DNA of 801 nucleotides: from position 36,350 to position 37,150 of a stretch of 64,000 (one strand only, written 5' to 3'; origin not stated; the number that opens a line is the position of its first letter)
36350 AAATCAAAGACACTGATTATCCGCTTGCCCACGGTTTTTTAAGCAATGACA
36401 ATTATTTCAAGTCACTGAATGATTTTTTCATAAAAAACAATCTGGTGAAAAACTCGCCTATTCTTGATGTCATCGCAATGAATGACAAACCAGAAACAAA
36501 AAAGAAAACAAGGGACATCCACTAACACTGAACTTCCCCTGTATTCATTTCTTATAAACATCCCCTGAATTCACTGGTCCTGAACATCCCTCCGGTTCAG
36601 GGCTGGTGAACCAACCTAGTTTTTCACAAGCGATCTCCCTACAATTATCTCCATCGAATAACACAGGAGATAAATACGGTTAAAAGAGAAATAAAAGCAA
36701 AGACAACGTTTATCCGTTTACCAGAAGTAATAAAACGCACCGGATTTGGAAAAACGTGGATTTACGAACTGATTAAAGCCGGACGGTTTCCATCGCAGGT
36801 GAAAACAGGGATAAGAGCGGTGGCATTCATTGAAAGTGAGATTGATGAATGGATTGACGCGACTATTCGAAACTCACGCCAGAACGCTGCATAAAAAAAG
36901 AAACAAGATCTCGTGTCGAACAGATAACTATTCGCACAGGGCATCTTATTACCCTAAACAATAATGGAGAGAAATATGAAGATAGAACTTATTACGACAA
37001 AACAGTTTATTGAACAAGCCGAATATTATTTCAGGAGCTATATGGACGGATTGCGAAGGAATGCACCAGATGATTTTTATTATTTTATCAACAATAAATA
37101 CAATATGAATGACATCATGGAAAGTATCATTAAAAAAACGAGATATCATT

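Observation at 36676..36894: AlpA-like regulator ORF without a canonical start codon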

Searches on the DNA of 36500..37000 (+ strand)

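Call 4: search_dna_similar(query=window:36500-37000:+, collection=ecoli_genomes, mode=near, max_rows=20)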
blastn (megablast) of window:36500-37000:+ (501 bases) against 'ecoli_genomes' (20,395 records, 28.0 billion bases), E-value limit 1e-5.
Records with a match: 518; places in all: 526; records where one place covers at least 80% of the query: 138.
Genomes with a match: 518 of 5426; with a place that covers at least 80% of the query: 138. Places per genome that has any: lowest 1, median 1, highest 3. On chromosomes: 526 places; on plasmids: 0.
Best place of each record, by identity: >=99% 3; 95-99% 334; 90-95% 162; 80-90% 4; 60-80% 15.
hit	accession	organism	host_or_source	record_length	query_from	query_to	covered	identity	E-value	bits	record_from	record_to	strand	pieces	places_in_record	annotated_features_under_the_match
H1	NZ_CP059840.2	Escherichia coli strain E2348/69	Homo sapiens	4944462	1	501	100%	100.0%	0e+0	926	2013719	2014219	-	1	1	helix-turn-helix transcriptional regulator | DUF6387 family protein | hypothetical protein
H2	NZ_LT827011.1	Escherichia coli O127:H6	Homo sapiens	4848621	1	501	100%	100.0%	0e+0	926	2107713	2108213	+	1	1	helix-turn-helix transcriptional regulator | DUF6387 family protein | hypothetical protein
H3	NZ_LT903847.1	Escherichia coli O127:H6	Homo sapiens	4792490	1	501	100%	100.0%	0e+0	926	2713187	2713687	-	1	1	helix-turn-helix transcriptional regulator | DUF6387 family protein | hypothetical protein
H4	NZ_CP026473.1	Escherichia coli strain KBN10P04869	Homo sapiens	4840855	1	501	100%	97.8%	0e+0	865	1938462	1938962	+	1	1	helix-turn-helix transcriptional regulator | DUF6387 family protein | hypothetical protein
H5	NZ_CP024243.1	Escherichia coli O128:H27 strain 90-9281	missing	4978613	1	501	100%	97.8%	0e+0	865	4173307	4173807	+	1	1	helix-turn-helix transcriptional regulator | DUF6387 family protein | hypothetical protein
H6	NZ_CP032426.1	Escherichia coli strain SCEC020001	Homo sapiens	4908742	1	501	100%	97.8%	0e+0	865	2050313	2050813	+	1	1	helix-turn-helix transcriptional regulator | DUF6387 family protein | hypothetical protein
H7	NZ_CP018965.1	Escherichia coli strain Ecol_517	Homo sapiens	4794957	1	501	100%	97.8%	0e+0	865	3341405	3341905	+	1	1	helix-turn-helix transcriptional regulator | DUF6387 family protein | hypothetical protein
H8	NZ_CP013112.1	Escherichia coli strain YD786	Homo sapiens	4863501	1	501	100%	97.8%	0e+0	865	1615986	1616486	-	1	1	helix-turn-helix transcriptional regulator | hypothetical protein (x2)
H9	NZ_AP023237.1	Escherichia coli strain F070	-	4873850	1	501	100%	97.8%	0e+0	865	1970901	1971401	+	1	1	helix-turn-helix transcriptional regulator | DUF6387 family protein | hypothetical protein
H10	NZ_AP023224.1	Escherichia coli strain YJ1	Homo sapiens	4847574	1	501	100%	97.8%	0e+0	865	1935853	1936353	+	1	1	helix-turn-helix transcriptional regulator | DUF6387 family protein | hypothetical protein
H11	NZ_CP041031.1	Escherichia coli strain PT109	Canis lupus familiaris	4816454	1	501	100%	97.8%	0e+0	865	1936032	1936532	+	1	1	helix-turn-helix transcriptional regulator | DUF6387 family protein | hypothetical protein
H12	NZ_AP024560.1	Escherichia coli strain NIPH17_0020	Homo sapiens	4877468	1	501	100%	97.8%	0e+0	865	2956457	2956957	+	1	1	helix-turn-helix transcriptional regulator | DUF6387 family protein | hypothetical protein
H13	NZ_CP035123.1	Escherichia coli strain EC25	Homo sapiens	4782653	1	501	100%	97.8%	0e+0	865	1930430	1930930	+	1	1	helix-turn-helix transcriptional regulator | DUF6387 family protein | hypothetical protein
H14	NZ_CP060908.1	Escherichia coli strain EC19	Homo sapiens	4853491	1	501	100%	97.8%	0e+0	865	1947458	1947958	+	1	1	helix-turn-helix transcriptional regulator | DUF6387 family protein | hypothetical protein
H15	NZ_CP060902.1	Escherichia coli strain EC20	Homo sapiens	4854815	1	501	100%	97.8%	0e+0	865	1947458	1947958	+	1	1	helix-turn-helix transcriptional regulator | DUF6387 family protein | hypothetical protein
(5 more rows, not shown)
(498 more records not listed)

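Call 5: get_annotated_region(hit=H2, flank=6000)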
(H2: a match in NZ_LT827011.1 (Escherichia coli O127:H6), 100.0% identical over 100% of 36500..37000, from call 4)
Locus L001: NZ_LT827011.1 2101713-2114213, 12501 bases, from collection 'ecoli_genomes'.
description: Escherichia coli O127:H6 isolate EPEC E2348/69 variety 2 chromosome 1, complete sequence
organism: Escherichia coli O127:H6 (NCBI taxid 168807)
replicon: chromosome; assembly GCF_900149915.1
host: Homo sapiens; source: Sanger Centre via Imperial College; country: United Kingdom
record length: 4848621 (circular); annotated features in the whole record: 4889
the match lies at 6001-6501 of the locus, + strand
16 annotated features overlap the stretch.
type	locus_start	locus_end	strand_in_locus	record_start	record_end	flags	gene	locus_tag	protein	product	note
CDS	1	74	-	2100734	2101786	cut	-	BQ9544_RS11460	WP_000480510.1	glycosyltransferase family 9 protein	-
CDS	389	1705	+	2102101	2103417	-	shiA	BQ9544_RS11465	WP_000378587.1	shikimate transporter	-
CDS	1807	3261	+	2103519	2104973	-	amn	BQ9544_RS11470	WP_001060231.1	AMP nucleosidase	-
CDS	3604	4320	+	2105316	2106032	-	yeeN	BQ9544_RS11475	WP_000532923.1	YebC/PmpR family DNA-binding transcriptional regulator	-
CDS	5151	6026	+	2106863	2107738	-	-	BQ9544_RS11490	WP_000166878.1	DUF6387 family protein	-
CDS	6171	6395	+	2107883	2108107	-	-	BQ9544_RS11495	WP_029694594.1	helix-turn-helix transcriptional regulator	-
CDS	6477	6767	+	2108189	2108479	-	-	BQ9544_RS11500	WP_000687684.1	hypothetical protein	-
CDS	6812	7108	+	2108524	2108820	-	-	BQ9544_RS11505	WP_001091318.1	hypothetical protein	-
CDS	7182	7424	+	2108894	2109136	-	-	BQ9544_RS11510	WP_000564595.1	H-NS family histone-like protein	-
CDS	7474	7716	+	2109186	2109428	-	-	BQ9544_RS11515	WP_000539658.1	hypothetical protein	-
CDS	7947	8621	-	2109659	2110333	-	-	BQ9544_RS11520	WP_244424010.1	PIN domain-containing protein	-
CDS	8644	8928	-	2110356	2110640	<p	-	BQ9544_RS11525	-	hypothetical protein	incomplete; partial in the middle of a contig; missing C-terminus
CDS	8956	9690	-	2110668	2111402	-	-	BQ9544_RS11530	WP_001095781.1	replication/maintenance protein RepL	-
CDS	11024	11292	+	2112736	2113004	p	-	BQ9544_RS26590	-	hypothetical protein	frameshifted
CDS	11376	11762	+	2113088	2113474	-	-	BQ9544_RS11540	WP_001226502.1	hypothetical protein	-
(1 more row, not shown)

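Call 6: get_annotated_region(hit=H4, flank=3000)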
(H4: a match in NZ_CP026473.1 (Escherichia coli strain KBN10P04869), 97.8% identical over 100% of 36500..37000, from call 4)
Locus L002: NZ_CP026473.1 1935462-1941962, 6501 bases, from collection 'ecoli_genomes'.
description: Escherichia coli strain KBN10P04869 chromosome, complete genome
organism: Escherichia coli strain KBN10P04869 (NCBI taxid 562)
replicon: chromosome; assembly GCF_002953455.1
host: Homo sapiens; source: blood; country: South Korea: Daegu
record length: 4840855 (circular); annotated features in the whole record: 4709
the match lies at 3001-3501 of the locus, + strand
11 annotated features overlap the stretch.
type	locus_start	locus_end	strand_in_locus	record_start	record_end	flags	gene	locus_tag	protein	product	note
CDS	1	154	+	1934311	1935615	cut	ybtS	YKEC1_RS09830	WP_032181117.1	yersiniabactin biosynthesis salicylate synthase Irp9/YbtS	-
CDS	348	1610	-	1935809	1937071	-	-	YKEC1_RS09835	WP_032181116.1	tyrosine-type recombinase/integrase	-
CDS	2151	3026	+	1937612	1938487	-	-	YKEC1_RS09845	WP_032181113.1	DUF6387 family protein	-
CDS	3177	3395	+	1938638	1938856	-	-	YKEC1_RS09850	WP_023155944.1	helix-turn-helix transcriptional regulator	-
CDS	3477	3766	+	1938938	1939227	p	-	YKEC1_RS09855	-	hypothetical protein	frameshifted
CDS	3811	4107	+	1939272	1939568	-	-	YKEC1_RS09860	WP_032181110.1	hypothetical protein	-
CDS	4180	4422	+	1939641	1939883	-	-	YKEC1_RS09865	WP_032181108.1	H-NS family histone-like protein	-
CDS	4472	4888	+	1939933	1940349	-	-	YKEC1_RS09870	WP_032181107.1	hypothetical protein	-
CDS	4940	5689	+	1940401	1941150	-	-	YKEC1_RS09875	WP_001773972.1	hypothetical protein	-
CDS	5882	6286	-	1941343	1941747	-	-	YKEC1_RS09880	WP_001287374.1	H-NS family histone-like protein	-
CDS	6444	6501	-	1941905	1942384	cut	-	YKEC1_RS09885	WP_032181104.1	DUF4756 family protein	-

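Call 11: search_dna_similar(query=window:36657-36696:+, collection=ecoli_genomes, mode=near, max_evalue=10, max_rows=30)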
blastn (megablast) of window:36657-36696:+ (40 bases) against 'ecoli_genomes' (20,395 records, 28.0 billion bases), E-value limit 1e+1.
Records with a match: 3; places in all: 3; records where one place covers at least 80% of the query: 3.
Genomes with a match: 3 of 5426; with a place that covers at least 80% of the query: 3. Places per genome that has any: lowest 1, median 1, highest 1. On chromosomes: 3 places; on plasmids: 0.
Best place of each record, by identity: >=99% 3.
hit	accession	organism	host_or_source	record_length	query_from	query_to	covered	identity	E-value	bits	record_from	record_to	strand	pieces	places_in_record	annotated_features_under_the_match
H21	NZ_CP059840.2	Escherichia coli strain E2348/69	Homo sapiens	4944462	1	40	100%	100.0%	9e-12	75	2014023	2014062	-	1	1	helix-turn-helix transcriptional regulator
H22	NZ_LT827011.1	Escherichia coli O127:H6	Homo sapiens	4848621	1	40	100%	100.0%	9e-12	75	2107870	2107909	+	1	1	helix-turn-helix transcriptional regulator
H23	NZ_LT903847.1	Escherichia coli O127:H6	Homo sapiens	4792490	1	40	100%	100.0%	9e-12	75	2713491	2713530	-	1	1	helix-turn-helix transcriptional regulator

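Call 48: search_dna_similar(query=window:36676-36894:+, collection=ecoli_genomes, mode=distant, max_evalue=0.001, max_rows=8)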
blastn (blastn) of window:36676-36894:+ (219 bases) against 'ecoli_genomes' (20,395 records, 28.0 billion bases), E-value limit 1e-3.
Records with a match: 917; places in all: 986; records where one place covers at least 80% of the query: 139.
Genomes with a match: 917 of 5426; with a place that covers at least 80% of the query: 139. Places per genome that has any: lowest 1, median 1, highest 3. On chromosomes: 986 places; on plasmids: 0.
Best place of each record, by identity: >=99% 72; 95-99% 338; 90-95% 73; 60-80% 434.
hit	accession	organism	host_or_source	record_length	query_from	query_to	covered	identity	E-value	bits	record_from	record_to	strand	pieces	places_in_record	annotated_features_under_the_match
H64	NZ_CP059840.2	Escherichia coli strain E2348/69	Homo sapiens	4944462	1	219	100%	100.0%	3e-107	396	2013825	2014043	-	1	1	helix-turn-helix transcriptional regulator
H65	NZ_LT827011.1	Escherichia coli O127:H6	Homo sapiens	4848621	1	219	100%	100.0%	3e-107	396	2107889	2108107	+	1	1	helix-turn-helix transcriptional regulator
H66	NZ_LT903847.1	Escherichia coli O127:H6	Homo sapiens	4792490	1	219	100%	100.0%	3e-107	396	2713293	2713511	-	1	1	helix-turn-helix transcriptional regulator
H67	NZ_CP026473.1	Escherichia coli strain KBN10P04869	Homo sapiens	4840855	3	219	99%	99.1%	2e-103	383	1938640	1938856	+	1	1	helix-turn-helix transcriptional regulator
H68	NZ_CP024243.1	Escherichia coli O128:H27 strain 90-9281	missing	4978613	3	219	99%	99.1%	2e-103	383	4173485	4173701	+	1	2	helix-turn-helix transcriptional regulator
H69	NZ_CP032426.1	Escherichia coli strain SCEC020001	Homo sapiens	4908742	3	219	99%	99.1%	2e-103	383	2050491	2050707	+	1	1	helix-turn-helix transcriptional regulator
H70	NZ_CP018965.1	Escherichia coli strain Ecol_517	Homo sapiens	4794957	3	219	99%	99.1%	2e-103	383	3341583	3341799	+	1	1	helix-turn-helix transcriptional regulator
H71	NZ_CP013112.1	Escherichia coli strain YD786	Homo sapiens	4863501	3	219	99%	99.1%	2e-103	383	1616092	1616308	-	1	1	helix-turn-helix transcriptional regulator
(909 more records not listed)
